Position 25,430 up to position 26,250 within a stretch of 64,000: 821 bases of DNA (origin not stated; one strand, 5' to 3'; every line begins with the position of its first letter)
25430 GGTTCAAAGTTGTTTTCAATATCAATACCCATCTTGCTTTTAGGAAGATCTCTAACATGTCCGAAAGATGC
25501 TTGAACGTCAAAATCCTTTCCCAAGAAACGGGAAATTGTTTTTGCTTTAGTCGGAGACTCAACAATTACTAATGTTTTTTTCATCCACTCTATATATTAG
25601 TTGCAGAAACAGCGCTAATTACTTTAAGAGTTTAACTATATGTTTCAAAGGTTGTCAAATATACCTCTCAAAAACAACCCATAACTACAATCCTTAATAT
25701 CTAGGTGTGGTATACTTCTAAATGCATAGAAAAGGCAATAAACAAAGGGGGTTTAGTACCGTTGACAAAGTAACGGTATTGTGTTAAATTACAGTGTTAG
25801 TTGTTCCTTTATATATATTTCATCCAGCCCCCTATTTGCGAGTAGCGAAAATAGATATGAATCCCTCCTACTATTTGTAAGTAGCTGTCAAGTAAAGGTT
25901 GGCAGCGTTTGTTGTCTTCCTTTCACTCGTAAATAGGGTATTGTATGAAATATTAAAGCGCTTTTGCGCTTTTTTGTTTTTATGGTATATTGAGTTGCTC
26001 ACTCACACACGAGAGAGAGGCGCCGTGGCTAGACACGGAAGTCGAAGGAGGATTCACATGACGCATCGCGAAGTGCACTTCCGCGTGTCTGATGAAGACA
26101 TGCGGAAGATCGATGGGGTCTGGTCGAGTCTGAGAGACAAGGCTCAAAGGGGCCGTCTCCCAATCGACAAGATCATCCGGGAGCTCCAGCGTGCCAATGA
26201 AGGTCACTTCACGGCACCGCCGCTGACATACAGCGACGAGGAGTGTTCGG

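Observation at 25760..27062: Island 2: unknown 309-aa protein behind a promoter-leader-attenuator arrangement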

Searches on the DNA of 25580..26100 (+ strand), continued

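Call 105: search_with_rna_model(model_id=R1, sources=[L044, L045], max_evalue=1, filters=off, show_alignments=2)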
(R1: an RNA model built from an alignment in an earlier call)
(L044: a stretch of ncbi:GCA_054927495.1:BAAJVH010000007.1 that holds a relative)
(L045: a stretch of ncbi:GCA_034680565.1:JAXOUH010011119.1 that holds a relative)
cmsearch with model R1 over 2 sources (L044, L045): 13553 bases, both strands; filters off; matches with E-value up to 1: 6.
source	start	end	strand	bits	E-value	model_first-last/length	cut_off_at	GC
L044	4534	4742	-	113.6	2.1e-23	1-195/195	no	0.37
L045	4919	5020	-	38.7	2.8e-07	42-140/195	no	0.42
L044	3876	3995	+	14.1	0.053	1-195/195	no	0.35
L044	4526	4590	+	13.1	0.089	1-195/195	no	0.29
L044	8379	8468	+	9.6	0.49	1-195/195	no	0.34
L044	3947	4020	-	8.5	0.85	1-195/195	no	0.27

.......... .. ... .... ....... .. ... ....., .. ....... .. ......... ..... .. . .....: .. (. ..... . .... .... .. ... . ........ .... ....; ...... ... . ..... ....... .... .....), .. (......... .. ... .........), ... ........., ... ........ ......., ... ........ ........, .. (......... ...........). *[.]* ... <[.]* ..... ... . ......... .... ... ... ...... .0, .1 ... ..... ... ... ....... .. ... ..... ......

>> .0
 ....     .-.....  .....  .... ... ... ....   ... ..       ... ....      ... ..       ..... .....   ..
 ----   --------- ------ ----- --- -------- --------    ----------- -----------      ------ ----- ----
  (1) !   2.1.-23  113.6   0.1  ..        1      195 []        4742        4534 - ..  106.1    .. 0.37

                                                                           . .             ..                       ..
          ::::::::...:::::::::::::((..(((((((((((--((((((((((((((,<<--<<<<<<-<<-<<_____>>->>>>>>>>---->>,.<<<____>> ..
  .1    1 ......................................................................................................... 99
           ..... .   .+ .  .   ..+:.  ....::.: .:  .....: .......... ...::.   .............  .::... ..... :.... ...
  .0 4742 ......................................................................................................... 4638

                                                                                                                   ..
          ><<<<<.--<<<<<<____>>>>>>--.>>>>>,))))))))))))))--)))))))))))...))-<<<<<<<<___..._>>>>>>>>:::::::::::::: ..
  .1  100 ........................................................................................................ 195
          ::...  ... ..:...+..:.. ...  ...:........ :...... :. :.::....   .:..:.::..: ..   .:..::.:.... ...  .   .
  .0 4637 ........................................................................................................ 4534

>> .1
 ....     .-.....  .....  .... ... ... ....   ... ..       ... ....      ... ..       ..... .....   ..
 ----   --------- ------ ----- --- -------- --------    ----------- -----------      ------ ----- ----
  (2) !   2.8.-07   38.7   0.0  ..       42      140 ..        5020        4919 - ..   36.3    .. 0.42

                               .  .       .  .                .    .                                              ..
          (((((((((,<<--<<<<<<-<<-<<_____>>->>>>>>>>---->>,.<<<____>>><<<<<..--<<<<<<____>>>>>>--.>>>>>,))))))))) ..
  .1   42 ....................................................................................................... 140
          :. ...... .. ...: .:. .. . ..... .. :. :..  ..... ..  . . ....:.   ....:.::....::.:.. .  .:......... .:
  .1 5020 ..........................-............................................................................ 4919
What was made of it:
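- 25858..25871 (+): Apical loop of helix P2, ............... It is complementary to Shine-Dalgarno sequences (GGAGG). The more distant partial copy L045 keeps UCCCUCCUA (call 105).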
